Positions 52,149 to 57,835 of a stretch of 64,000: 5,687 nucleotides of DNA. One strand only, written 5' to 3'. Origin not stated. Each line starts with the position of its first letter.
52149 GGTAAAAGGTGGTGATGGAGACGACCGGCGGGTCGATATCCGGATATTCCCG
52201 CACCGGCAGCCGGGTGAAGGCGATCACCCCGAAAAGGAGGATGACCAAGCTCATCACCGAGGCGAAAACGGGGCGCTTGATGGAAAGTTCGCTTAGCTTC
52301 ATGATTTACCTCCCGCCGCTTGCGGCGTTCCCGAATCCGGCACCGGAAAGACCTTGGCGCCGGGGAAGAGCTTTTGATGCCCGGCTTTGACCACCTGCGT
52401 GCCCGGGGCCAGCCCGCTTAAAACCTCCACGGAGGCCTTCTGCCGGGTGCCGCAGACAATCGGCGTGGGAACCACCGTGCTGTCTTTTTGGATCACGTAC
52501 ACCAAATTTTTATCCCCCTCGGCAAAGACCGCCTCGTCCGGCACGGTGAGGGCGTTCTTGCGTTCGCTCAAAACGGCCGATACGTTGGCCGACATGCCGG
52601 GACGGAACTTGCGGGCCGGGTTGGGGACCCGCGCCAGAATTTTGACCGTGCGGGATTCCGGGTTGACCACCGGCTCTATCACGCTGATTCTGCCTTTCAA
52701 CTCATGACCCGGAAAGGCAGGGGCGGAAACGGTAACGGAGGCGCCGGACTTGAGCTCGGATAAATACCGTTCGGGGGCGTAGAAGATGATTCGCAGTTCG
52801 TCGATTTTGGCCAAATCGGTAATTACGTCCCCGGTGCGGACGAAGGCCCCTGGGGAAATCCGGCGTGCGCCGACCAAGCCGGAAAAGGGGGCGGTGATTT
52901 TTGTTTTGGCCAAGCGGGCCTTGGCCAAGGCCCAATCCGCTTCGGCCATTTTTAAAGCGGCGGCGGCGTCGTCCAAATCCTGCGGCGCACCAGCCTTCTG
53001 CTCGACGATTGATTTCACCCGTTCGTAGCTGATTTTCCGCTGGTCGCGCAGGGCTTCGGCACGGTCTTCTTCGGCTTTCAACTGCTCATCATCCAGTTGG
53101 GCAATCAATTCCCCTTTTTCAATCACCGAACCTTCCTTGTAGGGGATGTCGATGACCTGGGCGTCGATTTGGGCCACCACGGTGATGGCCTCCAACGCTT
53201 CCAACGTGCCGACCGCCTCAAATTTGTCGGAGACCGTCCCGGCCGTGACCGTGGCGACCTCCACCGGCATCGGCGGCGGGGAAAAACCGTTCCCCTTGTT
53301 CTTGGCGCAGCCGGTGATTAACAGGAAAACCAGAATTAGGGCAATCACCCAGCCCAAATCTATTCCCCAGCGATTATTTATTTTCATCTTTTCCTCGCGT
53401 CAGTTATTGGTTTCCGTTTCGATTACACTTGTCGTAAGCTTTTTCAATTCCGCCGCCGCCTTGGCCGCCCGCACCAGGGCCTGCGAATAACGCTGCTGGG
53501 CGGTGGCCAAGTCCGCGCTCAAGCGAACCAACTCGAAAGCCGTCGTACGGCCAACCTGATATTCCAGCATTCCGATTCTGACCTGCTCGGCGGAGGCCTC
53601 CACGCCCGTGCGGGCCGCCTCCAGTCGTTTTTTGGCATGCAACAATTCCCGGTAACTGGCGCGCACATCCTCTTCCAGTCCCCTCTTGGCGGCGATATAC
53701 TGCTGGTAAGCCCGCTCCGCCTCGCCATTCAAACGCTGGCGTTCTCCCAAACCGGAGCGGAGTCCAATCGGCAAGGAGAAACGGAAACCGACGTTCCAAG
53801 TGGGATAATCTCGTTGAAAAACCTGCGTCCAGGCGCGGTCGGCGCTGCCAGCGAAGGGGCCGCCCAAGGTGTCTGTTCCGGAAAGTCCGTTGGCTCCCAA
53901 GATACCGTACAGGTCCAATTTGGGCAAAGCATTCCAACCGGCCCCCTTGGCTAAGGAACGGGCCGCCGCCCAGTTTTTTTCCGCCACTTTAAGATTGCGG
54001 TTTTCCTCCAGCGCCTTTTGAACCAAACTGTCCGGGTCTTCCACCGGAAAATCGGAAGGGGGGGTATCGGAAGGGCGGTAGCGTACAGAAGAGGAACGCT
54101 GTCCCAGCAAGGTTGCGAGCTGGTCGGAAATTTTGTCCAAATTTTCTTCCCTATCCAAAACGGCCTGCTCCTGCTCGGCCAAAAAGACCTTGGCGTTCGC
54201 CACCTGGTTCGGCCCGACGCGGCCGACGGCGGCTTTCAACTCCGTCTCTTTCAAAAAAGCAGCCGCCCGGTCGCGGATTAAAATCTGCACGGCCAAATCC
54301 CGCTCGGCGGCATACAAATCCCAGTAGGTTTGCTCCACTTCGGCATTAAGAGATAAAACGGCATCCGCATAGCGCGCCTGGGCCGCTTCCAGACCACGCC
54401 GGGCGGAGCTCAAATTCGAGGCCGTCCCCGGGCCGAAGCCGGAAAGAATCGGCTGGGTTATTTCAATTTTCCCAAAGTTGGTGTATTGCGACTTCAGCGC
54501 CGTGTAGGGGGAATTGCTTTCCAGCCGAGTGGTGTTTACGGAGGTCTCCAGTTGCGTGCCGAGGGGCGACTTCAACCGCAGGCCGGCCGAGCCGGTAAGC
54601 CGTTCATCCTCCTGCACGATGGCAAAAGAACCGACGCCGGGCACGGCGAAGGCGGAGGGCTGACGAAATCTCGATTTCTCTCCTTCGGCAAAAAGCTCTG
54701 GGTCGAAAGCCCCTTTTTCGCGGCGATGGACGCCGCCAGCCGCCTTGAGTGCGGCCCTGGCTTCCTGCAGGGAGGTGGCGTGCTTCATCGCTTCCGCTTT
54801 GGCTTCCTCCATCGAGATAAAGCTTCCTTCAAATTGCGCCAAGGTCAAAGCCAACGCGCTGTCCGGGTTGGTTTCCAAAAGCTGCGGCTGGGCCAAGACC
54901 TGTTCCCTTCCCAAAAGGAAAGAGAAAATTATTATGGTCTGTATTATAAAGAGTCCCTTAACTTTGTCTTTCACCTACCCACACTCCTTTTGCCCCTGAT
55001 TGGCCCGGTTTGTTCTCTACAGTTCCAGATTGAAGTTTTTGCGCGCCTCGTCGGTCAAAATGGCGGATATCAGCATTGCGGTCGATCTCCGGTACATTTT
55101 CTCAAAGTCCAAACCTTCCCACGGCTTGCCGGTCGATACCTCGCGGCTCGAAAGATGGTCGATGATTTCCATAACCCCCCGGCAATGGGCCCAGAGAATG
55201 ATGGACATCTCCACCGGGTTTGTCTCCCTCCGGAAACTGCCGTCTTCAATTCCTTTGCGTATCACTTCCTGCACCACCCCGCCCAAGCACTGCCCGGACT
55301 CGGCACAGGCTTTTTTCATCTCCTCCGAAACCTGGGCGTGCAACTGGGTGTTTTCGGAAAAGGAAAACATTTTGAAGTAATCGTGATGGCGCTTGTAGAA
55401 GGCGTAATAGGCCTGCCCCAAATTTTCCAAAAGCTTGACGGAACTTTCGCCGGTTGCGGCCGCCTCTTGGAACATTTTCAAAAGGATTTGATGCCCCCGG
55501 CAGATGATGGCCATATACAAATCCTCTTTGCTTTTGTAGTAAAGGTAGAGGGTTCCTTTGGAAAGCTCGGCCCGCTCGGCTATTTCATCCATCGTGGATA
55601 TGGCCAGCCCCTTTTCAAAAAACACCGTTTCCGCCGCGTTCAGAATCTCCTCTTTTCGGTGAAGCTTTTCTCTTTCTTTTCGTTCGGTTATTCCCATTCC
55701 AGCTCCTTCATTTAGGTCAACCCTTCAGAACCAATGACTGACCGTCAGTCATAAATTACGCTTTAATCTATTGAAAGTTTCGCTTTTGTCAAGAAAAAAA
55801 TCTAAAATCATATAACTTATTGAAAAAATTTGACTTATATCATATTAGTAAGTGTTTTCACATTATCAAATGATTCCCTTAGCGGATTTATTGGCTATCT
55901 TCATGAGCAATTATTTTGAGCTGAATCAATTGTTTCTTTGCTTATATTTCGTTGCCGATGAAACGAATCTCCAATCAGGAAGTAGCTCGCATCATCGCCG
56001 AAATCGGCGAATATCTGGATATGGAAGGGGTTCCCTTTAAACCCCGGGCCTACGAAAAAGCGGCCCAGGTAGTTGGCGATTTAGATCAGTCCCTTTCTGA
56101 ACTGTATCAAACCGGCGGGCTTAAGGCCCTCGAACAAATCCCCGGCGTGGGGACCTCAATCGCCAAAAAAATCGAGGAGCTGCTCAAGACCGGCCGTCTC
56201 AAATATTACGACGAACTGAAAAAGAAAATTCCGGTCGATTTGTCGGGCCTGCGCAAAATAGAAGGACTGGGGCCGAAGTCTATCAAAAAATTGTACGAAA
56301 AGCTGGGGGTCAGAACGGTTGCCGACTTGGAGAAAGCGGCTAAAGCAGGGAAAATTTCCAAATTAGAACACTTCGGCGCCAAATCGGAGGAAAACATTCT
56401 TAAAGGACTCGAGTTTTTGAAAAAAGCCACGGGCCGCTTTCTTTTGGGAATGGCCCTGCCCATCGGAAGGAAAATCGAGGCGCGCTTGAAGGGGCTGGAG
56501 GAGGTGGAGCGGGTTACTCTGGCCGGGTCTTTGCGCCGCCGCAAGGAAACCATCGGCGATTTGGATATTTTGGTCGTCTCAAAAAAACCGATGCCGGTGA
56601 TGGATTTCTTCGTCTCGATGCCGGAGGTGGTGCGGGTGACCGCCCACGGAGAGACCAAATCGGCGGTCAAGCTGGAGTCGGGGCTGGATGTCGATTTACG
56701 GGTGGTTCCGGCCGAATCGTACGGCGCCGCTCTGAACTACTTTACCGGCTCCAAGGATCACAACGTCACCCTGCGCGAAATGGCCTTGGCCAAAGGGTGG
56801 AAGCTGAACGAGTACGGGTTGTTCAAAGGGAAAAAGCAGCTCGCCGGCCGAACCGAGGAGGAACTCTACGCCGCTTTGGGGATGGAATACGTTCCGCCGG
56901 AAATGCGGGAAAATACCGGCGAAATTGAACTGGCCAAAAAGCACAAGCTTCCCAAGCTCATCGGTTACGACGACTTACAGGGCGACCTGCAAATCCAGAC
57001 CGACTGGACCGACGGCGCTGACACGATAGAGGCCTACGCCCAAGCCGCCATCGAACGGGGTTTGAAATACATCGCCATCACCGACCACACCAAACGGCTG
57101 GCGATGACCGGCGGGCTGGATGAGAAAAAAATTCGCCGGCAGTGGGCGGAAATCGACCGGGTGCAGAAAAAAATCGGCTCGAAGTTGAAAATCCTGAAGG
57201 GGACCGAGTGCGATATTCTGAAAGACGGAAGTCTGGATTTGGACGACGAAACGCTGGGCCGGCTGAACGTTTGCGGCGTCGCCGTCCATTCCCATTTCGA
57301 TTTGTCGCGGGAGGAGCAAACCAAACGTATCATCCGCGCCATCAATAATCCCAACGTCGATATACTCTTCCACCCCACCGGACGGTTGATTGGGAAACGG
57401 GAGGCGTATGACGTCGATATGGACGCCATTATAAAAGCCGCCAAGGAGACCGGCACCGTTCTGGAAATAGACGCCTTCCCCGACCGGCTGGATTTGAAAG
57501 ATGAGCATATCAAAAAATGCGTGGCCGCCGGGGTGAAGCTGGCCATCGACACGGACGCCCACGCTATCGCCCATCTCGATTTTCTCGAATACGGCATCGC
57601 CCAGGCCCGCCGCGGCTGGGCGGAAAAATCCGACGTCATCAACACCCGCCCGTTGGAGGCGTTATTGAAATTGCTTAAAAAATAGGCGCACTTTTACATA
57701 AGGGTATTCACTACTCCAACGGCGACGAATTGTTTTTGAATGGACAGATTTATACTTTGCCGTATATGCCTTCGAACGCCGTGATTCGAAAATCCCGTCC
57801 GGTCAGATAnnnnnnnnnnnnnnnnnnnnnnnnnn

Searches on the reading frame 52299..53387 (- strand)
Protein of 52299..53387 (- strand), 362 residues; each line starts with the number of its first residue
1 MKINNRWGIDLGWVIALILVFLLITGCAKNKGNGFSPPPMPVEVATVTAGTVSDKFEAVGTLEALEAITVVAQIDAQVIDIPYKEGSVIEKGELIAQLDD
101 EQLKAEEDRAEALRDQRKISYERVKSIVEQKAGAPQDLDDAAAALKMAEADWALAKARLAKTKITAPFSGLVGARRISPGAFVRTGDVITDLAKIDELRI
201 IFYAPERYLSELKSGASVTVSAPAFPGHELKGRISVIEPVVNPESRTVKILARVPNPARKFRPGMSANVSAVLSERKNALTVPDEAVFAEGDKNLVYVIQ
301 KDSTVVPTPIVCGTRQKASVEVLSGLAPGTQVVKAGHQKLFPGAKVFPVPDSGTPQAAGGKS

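Call 33: search_protein_families(library=pfam, proteins=[window:52299-53387:-], max_evalue=1)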
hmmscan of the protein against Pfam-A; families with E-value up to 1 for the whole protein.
window:52299-53387:- (362 aa): 5 families
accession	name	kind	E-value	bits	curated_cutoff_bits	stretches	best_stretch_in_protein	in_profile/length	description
PF16576.10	HlyD_D23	-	9.7e-28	97.3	30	1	53-267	3-214/214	Barrel-sandwich domain of CusB or HlyD membrane-fusion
PF13437.12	HlyD_3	-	2e-18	67.5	22.2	2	163-264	1-106/106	HlyD family secretion protein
PF13533.13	Biotin_lipoyl_2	-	5.7e-05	23.3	29.8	1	69-99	2-32/32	Biotin-lipoyl like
PF00364.28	Biotin_lipoyl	-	0.027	14.7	22.1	0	69-98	44-73/73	Biotin-requiring enzyme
PF12735.13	IgD3_Trs65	-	0.032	14.3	27.4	1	215-313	24-117/172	TRAPP trafficking subunit Trs65 IgD3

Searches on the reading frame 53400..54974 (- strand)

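Call 33: search_protein_families(library=pfam, proteins=[window:53400-54974:-], max_evalue=1)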
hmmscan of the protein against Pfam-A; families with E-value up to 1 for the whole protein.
window:53400-54974:- (524 aa): 3 families
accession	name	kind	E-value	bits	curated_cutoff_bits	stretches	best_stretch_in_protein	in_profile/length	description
PF02321.23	OEP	-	1.2e-37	130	22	2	315-514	2-186/187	Outer membrane efflux protein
PF23867.1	Mmc1_N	-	0.029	14.8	27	0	449-505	28-84/132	Mmc1 N-terminal domain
PF04368.18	DUF507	-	0.82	10.1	24.7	1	233-299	52-118/182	Protein of unknown function (DUF507)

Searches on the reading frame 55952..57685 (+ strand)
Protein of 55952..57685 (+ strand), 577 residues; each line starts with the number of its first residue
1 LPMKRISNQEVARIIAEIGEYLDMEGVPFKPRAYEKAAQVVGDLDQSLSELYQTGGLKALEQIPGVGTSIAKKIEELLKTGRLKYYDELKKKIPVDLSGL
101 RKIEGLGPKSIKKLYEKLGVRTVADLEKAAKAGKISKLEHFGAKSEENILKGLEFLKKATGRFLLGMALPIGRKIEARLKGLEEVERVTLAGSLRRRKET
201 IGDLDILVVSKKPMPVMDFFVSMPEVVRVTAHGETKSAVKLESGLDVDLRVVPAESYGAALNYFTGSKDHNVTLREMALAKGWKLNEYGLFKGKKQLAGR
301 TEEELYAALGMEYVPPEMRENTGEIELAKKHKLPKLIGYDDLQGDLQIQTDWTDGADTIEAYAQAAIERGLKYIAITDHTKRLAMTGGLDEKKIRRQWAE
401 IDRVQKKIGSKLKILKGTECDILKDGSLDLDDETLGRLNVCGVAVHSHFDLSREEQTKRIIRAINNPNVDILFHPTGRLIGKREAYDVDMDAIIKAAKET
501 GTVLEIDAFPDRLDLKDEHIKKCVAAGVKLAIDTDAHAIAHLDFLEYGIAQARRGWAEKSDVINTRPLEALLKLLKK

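Call 33: search_protein_families(library=pfam, proteins=[window:55952-57685:+], max_evalue=1)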
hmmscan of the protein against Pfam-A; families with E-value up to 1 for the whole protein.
window:55952-57685:+ (577 aa): 15 families
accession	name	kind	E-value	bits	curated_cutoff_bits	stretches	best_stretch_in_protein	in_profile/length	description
PF14791.11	DNA_pol_B_thumb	-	8.4e-25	86.9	25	1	260-320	1-63/63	DNA polymerase beta thumb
PF14716.13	HHH_8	-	6e-16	59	30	1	7-83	2-73/73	Helix-hairpin-helix domain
PF02811.25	PHP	-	1.3e-08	35.7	26.4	1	345-457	1-85/164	PHP domain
PF14520.12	HHH_5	-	4.5e-08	33.9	27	1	100-153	4-55/57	Helix-hairpin-helix domain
PF14792.12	DNA_pol_B_palm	-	0.00039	21.1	25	1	174-211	13-50/113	DNA polymerase beta palm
PF11731.14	Cdd1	-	0.00063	20.3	25.5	1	56-95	4-39/86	Pathogenicity locus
PF01909.29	NTP_transf_2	-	0.0013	19.5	21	1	173-250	2-72/93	Nucleotidyltransferase domain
PF21999.2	IMS_HHH_1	-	0.0013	19.5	27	1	62-115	2-46/53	DNA polymerase-iota, thumb domain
PF10391.15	DNA_pol_lambd_f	-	0.0034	17.6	29.8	1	101-133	4-34/51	Fingers domain of DNA polymerase lambda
PF00633.29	HHH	-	0.0067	16.7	24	0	59-74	12-27/30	Helix-hairpin-helix motif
PF12836.13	HHH_3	-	0.012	16.2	27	1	58-91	14-48/65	Helix-hairpin-helix motif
PF03118.21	RNA_pol_A_CTD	-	0.022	14.9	23.8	0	117-153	30-65/67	Bacterial RNA polymerase, alpha chain C terminal domain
PF19567.5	CpsB_CapC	-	0.14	12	27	1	354-439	14-100/234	Capsular polysaccharide synthesis, CpsB/CapC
PF20155.4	TMP_3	-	0.18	11.9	41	0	101-137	112-147/192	Tape measure protein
PF00570.28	HRDC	-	0.19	12.1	23.8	0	91-117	37-63/68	HRDC domain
